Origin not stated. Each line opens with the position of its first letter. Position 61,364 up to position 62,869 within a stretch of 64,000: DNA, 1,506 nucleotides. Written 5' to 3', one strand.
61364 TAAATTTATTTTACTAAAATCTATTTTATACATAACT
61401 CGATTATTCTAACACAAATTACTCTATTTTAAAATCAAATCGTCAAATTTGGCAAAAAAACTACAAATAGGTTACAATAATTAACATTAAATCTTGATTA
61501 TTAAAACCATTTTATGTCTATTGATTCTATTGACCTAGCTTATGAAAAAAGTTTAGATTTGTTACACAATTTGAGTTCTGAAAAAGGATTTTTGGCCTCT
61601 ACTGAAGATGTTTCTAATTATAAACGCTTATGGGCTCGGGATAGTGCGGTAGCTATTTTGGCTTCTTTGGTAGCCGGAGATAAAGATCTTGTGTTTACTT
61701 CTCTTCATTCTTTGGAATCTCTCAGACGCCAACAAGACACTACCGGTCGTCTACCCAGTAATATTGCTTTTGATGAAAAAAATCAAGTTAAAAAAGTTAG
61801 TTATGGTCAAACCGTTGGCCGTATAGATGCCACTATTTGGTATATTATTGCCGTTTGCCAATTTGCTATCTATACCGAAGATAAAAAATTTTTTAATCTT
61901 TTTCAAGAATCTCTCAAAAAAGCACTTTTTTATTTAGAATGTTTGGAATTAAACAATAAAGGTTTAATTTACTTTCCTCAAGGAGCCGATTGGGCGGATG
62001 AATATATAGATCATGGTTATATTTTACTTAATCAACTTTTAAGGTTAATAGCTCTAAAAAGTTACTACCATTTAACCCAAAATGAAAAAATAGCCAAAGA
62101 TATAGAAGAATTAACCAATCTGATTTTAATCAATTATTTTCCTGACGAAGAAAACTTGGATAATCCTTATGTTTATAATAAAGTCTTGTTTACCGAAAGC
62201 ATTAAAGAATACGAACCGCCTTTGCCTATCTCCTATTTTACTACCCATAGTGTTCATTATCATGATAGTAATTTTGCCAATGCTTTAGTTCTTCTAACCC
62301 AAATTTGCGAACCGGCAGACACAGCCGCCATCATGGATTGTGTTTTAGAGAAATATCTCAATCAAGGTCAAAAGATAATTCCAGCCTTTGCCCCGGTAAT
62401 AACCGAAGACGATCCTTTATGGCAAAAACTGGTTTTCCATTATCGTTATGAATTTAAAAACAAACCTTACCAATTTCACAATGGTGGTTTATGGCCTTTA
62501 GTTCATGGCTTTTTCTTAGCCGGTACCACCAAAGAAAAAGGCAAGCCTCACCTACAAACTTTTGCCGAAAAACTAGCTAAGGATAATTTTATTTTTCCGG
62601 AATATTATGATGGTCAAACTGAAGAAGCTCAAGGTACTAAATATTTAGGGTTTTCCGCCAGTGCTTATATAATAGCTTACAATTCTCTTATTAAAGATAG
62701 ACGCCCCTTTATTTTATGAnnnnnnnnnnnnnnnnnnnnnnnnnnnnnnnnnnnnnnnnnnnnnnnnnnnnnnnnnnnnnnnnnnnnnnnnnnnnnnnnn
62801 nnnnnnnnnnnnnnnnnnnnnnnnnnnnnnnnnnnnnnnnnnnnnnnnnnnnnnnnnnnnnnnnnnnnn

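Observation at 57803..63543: GH100 neutral-invertase-like hydrolase coupled to a sucrose-phosphatase-like HAD-IIB enzyme, next to GalU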

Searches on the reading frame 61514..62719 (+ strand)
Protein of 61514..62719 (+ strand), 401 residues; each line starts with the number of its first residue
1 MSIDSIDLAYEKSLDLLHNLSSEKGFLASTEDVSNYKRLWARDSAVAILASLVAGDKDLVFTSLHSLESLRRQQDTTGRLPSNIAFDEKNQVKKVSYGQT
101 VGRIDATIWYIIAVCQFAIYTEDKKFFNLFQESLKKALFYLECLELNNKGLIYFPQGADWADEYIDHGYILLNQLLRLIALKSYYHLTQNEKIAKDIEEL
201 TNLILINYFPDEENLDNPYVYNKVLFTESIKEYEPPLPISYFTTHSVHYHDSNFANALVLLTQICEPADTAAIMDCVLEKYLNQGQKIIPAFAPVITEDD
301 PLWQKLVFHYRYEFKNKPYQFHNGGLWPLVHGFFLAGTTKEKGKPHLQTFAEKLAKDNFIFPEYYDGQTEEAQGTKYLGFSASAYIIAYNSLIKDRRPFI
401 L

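Call 3: search_protein_families(library=pfam, proteins=[window:61514-62719:+], max_evalue=0.01)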
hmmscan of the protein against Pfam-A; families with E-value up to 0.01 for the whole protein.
window:61514-62719:+ (401 aa): 2 families
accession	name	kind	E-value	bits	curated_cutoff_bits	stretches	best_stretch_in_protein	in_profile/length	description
PF12899.13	Glyco_hydro_100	-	1.1e-16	61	23.6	2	256-388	295-428/435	Alkaline and neutral invertase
PF06202.20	GDE_C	-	0.0042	16.5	21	0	307-355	276-326/367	Amylo-alpha-1,6-glucosidase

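Call 4: search_protein_families(library=ncbifam, proteins=[window:61514-62719:+], max_evalue=0.01)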
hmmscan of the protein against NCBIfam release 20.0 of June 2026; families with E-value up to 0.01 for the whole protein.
window:61514-62719:+ (401 aa): 1 family
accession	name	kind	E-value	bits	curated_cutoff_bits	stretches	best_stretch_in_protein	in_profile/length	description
TIGR01535.1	glucan_glucosid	equivalog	1.3e-05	23.9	741.9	1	28-95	287-353/662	glucan 1,4-alpha-glucosidase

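Call 7: search_solved_structures(query=window:61514-62719:+, max_evalue=1, show_alignments=2)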
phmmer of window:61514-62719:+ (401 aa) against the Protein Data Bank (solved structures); distinct sequences matched with E-value up to 1: 6.
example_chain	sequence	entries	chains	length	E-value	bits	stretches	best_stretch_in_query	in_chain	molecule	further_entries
5z73_A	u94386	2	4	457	1.9e-09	40.1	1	313-389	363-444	Alr0819 protein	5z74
6ttj_A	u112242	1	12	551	1.8e-08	37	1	29-392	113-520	Alkaline/neutral invertase CINV1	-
5goo_A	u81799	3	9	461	1.1e-05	27.8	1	313-374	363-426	Alkaline Invertase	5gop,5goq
5gor_A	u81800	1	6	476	1.2e-05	27.7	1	313-374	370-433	Alkaline Invertase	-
7vma_A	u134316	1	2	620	0.016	17.4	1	61-155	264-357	Amylo-alpha-1,6-glucosidase, putative archaeal type glycogen debranching enzyme (Gde)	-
6zzx_G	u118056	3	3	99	0.72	11.9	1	335-399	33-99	Photosystem I reaction center subunit chloroplastic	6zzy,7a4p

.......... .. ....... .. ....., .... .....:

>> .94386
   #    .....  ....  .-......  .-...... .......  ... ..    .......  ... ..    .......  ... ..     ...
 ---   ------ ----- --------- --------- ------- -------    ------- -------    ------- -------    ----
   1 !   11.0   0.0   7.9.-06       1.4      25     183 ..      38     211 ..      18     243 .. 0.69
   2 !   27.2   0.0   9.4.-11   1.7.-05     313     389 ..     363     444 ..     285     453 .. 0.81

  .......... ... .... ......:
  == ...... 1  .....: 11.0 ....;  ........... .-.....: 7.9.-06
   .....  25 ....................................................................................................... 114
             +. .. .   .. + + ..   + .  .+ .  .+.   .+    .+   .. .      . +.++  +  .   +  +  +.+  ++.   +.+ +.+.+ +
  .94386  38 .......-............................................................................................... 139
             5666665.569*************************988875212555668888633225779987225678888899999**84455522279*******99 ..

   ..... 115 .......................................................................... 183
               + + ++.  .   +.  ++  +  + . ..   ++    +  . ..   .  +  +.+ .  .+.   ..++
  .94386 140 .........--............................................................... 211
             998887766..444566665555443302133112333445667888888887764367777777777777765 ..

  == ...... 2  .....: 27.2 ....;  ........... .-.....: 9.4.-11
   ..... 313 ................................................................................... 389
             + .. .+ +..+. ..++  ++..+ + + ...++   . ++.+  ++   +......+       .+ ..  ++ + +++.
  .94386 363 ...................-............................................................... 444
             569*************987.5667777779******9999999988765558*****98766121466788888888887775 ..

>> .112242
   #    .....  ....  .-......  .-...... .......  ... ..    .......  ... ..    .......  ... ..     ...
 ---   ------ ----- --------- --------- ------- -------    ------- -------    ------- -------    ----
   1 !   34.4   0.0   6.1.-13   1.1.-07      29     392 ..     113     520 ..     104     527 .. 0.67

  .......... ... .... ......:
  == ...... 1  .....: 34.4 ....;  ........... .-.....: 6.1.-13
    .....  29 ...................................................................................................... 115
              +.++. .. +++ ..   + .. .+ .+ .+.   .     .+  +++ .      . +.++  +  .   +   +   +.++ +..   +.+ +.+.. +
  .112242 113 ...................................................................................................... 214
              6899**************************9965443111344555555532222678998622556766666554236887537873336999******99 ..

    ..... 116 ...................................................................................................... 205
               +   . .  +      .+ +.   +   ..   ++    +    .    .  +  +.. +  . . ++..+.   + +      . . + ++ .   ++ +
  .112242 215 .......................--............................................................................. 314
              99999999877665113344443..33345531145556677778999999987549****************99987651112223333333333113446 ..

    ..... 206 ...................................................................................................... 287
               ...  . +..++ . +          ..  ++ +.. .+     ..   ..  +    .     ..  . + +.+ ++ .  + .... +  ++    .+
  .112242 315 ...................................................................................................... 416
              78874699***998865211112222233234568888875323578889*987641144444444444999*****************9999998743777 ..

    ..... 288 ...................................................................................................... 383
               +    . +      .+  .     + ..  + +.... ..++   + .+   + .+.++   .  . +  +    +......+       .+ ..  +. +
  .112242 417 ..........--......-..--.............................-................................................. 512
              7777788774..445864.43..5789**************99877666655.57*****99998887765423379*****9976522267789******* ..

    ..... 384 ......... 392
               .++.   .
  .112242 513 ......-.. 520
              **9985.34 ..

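Call 9: find_homologous_proteins(query=window:61514-62719:+, max_evalue=0.001)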
Query window:61514-62719:+ (401 aa): 259 proteins with E <= 0.001 among 3844 candidates; the best 120 are listed.
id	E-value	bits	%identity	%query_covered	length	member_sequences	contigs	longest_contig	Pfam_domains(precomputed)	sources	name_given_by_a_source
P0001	3.3e-271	917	100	100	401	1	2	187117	PF12899.14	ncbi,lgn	ncbi:MAG: glycoside hydrolase 100 family protein [Patescibacteria group bacterium]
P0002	2.6e-167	575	62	98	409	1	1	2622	PF12899.14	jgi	-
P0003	4.3e-164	564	59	100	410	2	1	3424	PF06202.21,PF12899.14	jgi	-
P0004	7.6e-164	563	61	100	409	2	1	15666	PF06202.21,PF12899.14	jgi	-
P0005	4.7e-145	502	56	99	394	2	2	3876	PF12899.14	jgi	-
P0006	3.7e-143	495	55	99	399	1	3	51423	PF12899.14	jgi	-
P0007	1.5e-140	487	55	99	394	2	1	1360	PF06202.21,PF12899.14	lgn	-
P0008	3.0e-140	486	54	98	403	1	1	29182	PF12899.14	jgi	jgi:hypothetical protein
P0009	1.7e-137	477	54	99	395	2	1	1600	PF06202.21,PF12899.14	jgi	-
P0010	9.3e-137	474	53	99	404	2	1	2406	PF12899.14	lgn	-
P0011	4.1e-135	469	54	98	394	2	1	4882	PF12899.14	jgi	-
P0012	1.7e-132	460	54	98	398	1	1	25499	PF06202.21,PF12899.14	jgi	jgi:hypothetical protein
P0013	4.4e-132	459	50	100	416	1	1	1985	PF12899.14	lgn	-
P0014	3.6e-131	456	52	98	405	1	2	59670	PF12899.14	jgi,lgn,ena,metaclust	metaclust:\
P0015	5.1e-131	455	49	100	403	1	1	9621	PF06202.21,PF12899.14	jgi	jgi:hypothetical protein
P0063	5.9e-112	393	44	97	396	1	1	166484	PF06202.21,PF12899.14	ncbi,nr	ncbi:MAG: glycogen debranching protein [Candidatus Campbellbacteria bacterium]|nr:glycogen debranchi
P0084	3.3e-98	347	43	98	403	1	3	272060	PF12899.14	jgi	jgi:hypothetical protein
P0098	1.6e-79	286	40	94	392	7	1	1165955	PF06202.21,PF12899.14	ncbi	-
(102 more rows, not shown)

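Call 10: find_encoding_contigs(protein=P0001, flank=10000, max_places=4)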
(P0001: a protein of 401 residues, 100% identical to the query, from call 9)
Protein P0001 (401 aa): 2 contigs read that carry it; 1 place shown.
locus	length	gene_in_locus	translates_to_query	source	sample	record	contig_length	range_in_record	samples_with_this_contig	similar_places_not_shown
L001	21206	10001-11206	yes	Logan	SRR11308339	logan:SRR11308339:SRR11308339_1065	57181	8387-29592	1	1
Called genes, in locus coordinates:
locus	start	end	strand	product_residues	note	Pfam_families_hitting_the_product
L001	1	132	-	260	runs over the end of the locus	PF02673:BacA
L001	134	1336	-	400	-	PF07995:GSDH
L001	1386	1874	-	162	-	-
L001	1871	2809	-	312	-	-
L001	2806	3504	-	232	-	PF00696:AA_kinase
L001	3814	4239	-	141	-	-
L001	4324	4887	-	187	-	-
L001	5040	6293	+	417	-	PF00579:tRNA-synt_1b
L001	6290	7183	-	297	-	PF00483:NTP_transferase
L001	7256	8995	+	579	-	PF07973:tRNA_SAD (weak), PF00587:tRNA-synt_2b, PF03129:HGTP_anticodon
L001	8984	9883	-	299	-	PF02557:VanY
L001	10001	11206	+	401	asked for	PF12899:Glyco_hydro_100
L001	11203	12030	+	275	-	PF05116:S6PP, PF08282:Hydrolase_3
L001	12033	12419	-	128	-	PF01050:MannoseP_isomer (weak), PF02311:AraC_binding (weak), PF07883:Cupin_2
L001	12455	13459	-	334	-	PF01699:Na_Ca_ex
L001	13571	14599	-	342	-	PF16654:DAPDH_C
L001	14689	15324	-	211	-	-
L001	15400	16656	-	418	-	-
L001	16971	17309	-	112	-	PF03013:Pyr_excise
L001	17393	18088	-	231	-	PF01872:RibD_C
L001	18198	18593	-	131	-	-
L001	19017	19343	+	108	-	PF01936:NYN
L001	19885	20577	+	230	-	PF01509:TruB_N, PF16198:TruB_C_2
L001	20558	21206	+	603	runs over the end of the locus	PF08439:Peptidase_M3_N, PF01432:Peptidase_M3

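Call 12: find_related_loci(query=A1, collection=genome_contigs, flank=8000)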
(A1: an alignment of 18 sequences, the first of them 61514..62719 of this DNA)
Query A1 (401 aa) in genome_contigs; peptide patterns used: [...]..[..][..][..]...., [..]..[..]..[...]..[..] (x = any residue, [..] = any of these).
599 stretches matched a pattern (row limit reached: there are more); 576 encode a relative of the query (tblastn E <= 1e-3); the best 80 are kept; 80 distinct loci.
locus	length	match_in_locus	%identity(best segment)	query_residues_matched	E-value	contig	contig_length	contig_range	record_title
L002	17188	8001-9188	50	1-400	6e-133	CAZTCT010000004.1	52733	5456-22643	MAG TPA_asm: uncultured Candidatus Saccharibacteria bacterium isolate SRP329715_co1_218 genome assembly, contig: NODE_73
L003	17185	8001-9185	50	4-399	1e-131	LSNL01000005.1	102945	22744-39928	MAG: Parcubacteria group bacterium M10-OD1-1 Contig8630, whole genome shotgun sequence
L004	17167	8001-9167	51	1-392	1e-130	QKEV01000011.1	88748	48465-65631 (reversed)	MAG: bacterium isolate SZUA-485 scaffold_326, whole genome shotgun sequence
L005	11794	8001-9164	50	9-400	3e-130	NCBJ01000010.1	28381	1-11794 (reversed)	MAG: Parcubacteria group bacterium 21-54-25 04302015_21_scaffold_107, whole genome shotgun sequence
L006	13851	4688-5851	48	9-400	2e-129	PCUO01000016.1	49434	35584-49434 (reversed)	MAG: Candidatus Yonathbacteria bacterium CG17_big_fil_post_rev_8_21_14_2_50_43_9 CG17_8_21_14_2.50_scaffold_814_c, whole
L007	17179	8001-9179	49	6-401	7e-128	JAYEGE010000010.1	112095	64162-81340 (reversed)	MAG: Patescibacteria group bacterium isolate MAG254 MAG254_10, whole genome shotgun sequence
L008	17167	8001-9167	49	7-399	6e-128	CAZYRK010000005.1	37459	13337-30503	MAG TPA_asm: uncultured Candidatus Saccharibacteria bacterium isolate SRP128015_co1_279 genome assembly, contig: NODE_10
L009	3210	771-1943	48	10-399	8e-132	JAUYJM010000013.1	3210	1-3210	MAG: bacterium isolate C24_metabat.bin.140 C24_k141_727732, whole genome shotgun sequence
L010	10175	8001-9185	49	3-399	4e-125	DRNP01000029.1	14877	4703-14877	MAG TPA_asm: Candidatus Kaiserbacteria bacterium isolate HyVt-514 HyVt-514_k145_372968, whole genome shotgun sequence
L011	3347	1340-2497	51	7-394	4e-128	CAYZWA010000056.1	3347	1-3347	MAG TPA_asm: uncultured Candidatus Saccharibacteria bacterium isolate binchicken_co224_95 genome assembly, contig: NODE_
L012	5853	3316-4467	49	3-391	1e-121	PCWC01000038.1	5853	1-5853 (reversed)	MAG: Parcubacteria group bacterium CG11_big_fil_rev_8_21_14_0_20_39_22 CG11_8_21_14_0.20_scaffold_9978_c, whole genome s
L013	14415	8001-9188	47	3-400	5e-119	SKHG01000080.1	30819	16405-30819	MAG: Candidatus Campbellbacteria bacterium isolate CSBr16_193 CSBr16-744, whole genome shotgun sequence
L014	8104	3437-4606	46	4-400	6e-118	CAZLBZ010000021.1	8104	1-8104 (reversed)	MAG TPA_asm: uncultured Candidatus Saccharibacteria bacterium isolate SRP214966_co4_479 genome assembly, contig: NODE_10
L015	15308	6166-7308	41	6-393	1e-102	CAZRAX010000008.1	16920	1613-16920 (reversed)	MAG TPA_asm: uncultured Candidatus Saccharibacteria bacterium isolate SRP141376_co3_449 genome assembly, contig: NODE_92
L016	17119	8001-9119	43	9-389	3e-102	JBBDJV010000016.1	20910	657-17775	MAG: Candidatus Paceibacterota bacterium isolate LejiaA_42_15 Lejia_A_3804_length_20910_cov_9, whole genome shotgun sequ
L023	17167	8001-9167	38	7-400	5e-85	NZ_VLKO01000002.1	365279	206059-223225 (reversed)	Flavobacterium tiangeerense strain CGMCC 1.6847 IQ05DRAFT_scaffold00002.2, whole genome shotgun sequence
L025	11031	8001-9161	39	8-399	1e-83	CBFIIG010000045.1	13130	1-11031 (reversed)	MAG: Flavobacterium sp. isolate Co_bin_808_indper genome assembly, contig: Co_bin_808_indper_c45, whole genome shotgun s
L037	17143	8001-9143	39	7-392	5e-81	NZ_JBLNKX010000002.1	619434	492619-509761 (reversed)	Flavobacterium sp. LT1R49 L19_2, whole genome shotgun sequence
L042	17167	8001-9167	37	7-400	1e-80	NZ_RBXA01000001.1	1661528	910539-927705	Flavobacterium limicola strain DSM 15094 Ga0131128_101, whole genome shotgun sequence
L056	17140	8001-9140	38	8-392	3e-79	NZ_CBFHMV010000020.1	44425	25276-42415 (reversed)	MAG: Flavobacterium sp. isolate AGTU_45_bin_2_strict AGTU_45_bin_2_strict_c20, whole genome shotgun sequence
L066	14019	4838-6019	34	2-392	7e-79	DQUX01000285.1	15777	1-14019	MAG TPA_asm: Anaerolineales bacterium isolate SZUA-1492 k95_65691, whole genome shotgun sequence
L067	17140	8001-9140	38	8-392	8e-79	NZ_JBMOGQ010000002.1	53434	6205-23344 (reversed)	MAG: Flavobacterium sp. isolate Deming_bin.306 contig997, whole genome shotgun sequence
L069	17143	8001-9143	36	7-392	5e-79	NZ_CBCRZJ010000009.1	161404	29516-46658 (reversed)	Flavobacterium longum strain CIP111716T isolate CIP111716T NODE_0009, whole genome shotgun sequence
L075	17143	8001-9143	37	7-392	2e-78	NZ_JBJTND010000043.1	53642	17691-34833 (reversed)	MAG: Flavobacterium sp. isolate samp_4451_maxbin_201 samp_4451_1279000, whole genome shotgun sequence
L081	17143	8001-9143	38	7-392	7e-78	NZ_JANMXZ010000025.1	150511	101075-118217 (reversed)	MAG: Flavobacterium sp. isolate OTE_8_metabat_69 OTE_8_k141_3512999, whole genome shotgun sequence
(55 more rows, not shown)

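Call 18: search_protein_families(library=pfam, proteins=[L067:6689-7999:+, L075:9173-10102:+, L042:3903-6527:+, L025:2464-3492:-, L023:10777-13065:+, L056:12520-13101:+, L081:6334-6687:+, L037:10153-11367:+], max_evalue=0.001)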
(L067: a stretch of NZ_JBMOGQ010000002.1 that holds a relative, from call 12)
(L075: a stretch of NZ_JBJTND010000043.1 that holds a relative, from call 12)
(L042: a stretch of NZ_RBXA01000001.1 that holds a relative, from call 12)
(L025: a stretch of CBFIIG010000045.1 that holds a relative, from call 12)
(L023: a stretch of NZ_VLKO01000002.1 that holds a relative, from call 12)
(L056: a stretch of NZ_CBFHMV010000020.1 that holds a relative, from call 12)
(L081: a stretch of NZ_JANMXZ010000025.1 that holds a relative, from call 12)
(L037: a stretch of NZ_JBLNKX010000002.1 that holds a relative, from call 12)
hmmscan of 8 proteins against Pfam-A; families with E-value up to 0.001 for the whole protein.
L067:6689-7999:+ (436 aa): 1 family
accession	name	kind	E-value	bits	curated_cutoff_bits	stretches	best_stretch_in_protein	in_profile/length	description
PF07690.21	MFS_1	-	2.6e-26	92.8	33.4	2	18-389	4-345/347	Major Facilitator Superfamily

L075:9173-10102:+ (309 aa): 1 family
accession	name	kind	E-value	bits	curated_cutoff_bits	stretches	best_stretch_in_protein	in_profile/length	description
PF00294.29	PfkB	-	2.1e-45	155.8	25.8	1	6-296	3-294/302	pfkB family carbohydrate kinase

L042:3903-6527:+ (874 aa): 4 families
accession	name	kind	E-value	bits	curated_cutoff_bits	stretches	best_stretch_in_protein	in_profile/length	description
PF13715.12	CarbopepD_reg_2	-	4.3e-18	65.6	32.2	1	30-114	1-88/88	CarboxypepD_reg-like domain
PF07715.20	Plug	-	3.7e-14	53.6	23.9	1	123-236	2-107/107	TonB-dependent Receptor Plug Domain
PF13620.12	CarboxypepD_reg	-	1.1e-13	51.7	32.3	1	29-101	1-80/82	Carboxypeptidase regulatory-like domain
PF00593.30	TonB_dep_Rec_b-barrel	-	2e-13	51.5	27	1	363-834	38-436/436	TonB dependent receptor-like, beta-barrel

L025:2464-3492:- (342 aa): 5 families
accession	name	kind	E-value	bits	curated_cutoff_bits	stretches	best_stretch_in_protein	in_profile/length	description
PF13377.12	Peripla_BP_3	-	4.8e-28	98.8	26.5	1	174-340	1-167/167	Periplasmic binding protein-like domain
PF00532.27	Peripla_BP_1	-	9.1e-28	97.9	22.2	1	65-320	3-262/281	Periplasmic binding proteins and sugar binding domain of LacI family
PF13407.12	Peripla_BP_4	-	8.8e-24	84.9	35.1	1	66-317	1-257/258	Periplasmic binding protein domain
PF00356.27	LacI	-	6.2e-11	42.4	27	1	7-52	1-46/46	Bacterial regulatory proteins, lacI family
PF04967.18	HTH_10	-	0.00025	21.2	23.1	0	37-66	23-52/53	HTH DNA binding domain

L023:10777-13065:+ (762 aa): 3 families
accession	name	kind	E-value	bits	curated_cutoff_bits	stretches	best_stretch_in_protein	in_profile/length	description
PF01515.24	PTA_PTB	-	1.7e-93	313.9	24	1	431-748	4-319/319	Phosphate acetyl/butaryl transferase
PF00390.24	malic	-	3.4e-30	105.6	23.1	1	20-151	2-181/182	Malic enzyme, N-terminal domain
PF03949.21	Malic_M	-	2e-21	76.9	23.5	1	166-363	3-234/258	Malic enzyme, NAD binding domain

L056:12520-13101:+ (193 aa): 3 families
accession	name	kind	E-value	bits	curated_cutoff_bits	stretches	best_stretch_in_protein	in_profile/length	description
PF01330.27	RuvA_N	-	4.9e-25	87.8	23.6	1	1-61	1-61/61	RuvA N terminal domain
PF14520.12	HHH_5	-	6.2e-15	55.9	27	1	71-129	1-57/57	Helix-hairpin-helix domain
PF07499.19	RuvA_C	-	1.6e-12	48.1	24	1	150-193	4-46/47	RuvA, C-terminal domain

L081:6334-6687:+ (117 aa): 1 family
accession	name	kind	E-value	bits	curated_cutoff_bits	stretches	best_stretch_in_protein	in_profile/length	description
PF00462.30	Glutaredoxin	-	2.3e-08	34.5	22.9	1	38-78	2-42/60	Glutaredoxin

L037:10153-11367:+ (404 aa): 1 family
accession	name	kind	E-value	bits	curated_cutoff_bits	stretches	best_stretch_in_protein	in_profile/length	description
PF07690.21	MFS_1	-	5.7e-32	111.4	33.4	2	11-363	2-346/347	Major Facilitator Superfamily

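Call 37: predict_structure(alignment_id=A1)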
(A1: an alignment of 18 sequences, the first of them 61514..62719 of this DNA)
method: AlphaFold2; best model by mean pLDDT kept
length: 401 residues; sequences in the alignment: 18
mean_pLDDT: 91.0   pTM: 0.93
mean pLDDT of the five models: 91.0, 90.2, 90.1, 89.7, 89.4
residues with pLDDT >= 90: 309; 70-90: 61; 50-70: 27; < 50: 4
segments of 3 or more residues with pLDDT < 50: none
pLDDT, mean of each block of 10 residues (from residue 1): 83 98 94 81 97 98 98 94 90 85 85 98 97 96 79 66 61 95 98 96 95 94 92 93 83 96 96 97 91 91 78 73 93 98 97 97 95 94 98 97 92
secondary structure, 60 per line:
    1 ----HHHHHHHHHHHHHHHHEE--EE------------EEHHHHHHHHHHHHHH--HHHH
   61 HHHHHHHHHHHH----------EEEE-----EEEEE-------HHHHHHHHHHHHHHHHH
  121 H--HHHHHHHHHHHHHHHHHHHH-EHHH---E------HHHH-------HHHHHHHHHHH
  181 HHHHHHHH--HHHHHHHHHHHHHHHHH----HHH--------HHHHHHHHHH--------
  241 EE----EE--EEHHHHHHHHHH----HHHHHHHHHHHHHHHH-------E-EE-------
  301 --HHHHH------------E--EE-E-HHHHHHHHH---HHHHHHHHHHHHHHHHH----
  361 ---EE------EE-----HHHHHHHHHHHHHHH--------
elements in order: H5-20 H41-54 H57-72 E83-86 E92-96 H104-121 H124-143 H159-162 H170-188 H191-207 H223-232 H253-262 H267-282 H303-307 H328-336 H340-356 H379-393
